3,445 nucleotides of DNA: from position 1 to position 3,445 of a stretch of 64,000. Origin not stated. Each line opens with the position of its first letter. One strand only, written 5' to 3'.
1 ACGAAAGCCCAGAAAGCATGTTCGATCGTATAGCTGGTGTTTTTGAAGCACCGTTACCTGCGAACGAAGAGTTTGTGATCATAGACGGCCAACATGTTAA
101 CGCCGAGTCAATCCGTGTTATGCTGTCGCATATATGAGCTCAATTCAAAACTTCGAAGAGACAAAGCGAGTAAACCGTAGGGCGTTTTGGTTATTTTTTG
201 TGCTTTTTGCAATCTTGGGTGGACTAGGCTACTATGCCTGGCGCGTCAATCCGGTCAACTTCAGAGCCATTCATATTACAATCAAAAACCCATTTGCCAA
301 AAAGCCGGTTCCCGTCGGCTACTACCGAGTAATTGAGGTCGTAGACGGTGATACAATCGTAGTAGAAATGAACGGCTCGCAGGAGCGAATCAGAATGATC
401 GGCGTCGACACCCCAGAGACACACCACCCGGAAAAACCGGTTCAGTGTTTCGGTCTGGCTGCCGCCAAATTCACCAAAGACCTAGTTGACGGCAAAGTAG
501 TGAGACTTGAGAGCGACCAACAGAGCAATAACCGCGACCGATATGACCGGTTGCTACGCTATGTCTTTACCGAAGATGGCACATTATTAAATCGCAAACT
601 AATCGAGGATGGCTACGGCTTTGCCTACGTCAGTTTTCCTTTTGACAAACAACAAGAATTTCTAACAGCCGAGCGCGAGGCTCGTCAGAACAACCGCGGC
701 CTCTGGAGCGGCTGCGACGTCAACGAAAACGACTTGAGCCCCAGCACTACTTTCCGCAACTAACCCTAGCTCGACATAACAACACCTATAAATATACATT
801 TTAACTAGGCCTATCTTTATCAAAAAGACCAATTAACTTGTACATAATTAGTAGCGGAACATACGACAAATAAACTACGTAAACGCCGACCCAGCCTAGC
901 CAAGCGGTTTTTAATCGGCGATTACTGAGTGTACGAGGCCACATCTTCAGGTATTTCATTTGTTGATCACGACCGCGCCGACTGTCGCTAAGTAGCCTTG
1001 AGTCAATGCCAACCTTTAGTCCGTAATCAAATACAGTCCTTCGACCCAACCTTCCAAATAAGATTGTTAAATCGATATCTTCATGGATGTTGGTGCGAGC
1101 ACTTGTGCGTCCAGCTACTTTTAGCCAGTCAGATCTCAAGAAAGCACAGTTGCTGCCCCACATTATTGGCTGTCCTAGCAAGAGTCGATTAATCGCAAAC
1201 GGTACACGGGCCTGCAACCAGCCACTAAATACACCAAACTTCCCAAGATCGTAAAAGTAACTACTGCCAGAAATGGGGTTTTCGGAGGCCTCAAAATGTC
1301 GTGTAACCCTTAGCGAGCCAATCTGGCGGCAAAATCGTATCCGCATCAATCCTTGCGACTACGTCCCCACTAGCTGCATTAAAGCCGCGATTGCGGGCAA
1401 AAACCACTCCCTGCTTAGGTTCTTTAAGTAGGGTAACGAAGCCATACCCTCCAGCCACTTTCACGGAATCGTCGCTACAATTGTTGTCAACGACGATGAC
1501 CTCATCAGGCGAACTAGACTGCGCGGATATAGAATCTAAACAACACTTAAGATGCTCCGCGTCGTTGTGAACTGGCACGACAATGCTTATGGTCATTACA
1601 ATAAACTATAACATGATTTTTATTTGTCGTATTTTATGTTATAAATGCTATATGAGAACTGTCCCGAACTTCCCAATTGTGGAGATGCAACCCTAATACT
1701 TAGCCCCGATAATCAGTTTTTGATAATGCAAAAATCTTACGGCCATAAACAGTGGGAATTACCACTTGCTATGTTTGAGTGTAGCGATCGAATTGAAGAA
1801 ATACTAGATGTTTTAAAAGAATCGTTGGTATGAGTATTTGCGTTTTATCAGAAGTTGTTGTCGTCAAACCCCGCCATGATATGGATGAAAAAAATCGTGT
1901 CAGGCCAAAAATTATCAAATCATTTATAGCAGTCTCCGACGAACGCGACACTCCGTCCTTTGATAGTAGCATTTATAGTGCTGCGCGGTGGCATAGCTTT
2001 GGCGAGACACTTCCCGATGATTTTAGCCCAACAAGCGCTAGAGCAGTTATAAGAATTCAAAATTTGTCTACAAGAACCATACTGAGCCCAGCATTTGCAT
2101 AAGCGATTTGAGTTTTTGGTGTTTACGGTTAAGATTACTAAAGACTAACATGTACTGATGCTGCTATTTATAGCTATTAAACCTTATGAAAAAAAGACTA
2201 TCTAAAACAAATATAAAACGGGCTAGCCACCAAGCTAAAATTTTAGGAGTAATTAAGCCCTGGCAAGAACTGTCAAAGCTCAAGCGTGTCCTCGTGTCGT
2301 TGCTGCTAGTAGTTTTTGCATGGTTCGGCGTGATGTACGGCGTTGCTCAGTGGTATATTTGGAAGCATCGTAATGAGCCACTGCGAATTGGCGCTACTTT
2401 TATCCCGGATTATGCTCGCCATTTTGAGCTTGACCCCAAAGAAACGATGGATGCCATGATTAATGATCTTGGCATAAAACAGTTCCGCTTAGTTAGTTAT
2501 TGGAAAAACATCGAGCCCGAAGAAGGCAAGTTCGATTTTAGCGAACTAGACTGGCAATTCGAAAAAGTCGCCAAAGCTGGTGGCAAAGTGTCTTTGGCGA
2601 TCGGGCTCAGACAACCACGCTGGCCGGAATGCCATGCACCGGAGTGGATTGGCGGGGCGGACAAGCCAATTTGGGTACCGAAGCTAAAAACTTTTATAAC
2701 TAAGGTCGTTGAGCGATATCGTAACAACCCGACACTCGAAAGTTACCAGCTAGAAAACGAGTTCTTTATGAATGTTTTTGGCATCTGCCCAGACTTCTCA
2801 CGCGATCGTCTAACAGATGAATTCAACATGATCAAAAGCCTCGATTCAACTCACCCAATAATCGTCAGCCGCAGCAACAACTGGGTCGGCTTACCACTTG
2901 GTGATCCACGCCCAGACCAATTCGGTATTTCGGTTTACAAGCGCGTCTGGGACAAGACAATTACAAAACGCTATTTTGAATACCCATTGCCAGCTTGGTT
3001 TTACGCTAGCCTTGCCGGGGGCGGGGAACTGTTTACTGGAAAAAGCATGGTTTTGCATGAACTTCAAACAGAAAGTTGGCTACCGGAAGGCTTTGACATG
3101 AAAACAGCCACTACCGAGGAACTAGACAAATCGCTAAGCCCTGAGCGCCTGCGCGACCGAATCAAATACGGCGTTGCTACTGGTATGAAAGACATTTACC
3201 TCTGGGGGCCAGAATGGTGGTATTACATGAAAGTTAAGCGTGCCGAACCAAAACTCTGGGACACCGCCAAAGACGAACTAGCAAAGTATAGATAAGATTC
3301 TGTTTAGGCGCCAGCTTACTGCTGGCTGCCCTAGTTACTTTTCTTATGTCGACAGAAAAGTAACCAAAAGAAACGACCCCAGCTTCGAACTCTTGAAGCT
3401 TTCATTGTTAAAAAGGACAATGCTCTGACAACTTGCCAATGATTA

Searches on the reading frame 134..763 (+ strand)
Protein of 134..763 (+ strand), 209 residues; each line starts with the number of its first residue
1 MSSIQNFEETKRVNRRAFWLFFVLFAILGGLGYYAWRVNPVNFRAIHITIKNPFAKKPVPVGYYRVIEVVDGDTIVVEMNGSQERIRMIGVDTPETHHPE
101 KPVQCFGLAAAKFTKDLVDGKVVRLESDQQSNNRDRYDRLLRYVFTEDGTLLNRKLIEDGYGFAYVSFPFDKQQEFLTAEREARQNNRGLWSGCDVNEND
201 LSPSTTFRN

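Call 103: search_protein_families(library=pfam, proteins=[window:134-763:+], max_evalue=0.0001)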
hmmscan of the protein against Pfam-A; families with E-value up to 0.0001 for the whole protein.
window:134-763:+ (209 aa): 1 family
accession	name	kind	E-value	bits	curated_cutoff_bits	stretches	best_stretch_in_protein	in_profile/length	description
PF00565.23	SNase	-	5.2e-25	88.4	21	1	85-192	1-106/107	Staphylococcal nuclease homologue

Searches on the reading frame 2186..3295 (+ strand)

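Call 103: search_protein_families(library=pfam, proteins=[window:2186-3295:+], max_evalue=0.0001)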
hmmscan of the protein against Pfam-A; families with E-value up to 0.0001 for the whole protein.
window:2186-3295:+ (369 aa): 1 family
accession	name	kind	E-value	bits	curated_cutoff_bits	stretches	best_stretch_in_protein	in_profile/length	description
PF02449.21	Glyco_hydro_42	-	1.2e-10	41.7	21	1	92-147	19-76/376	Beta-galactosidase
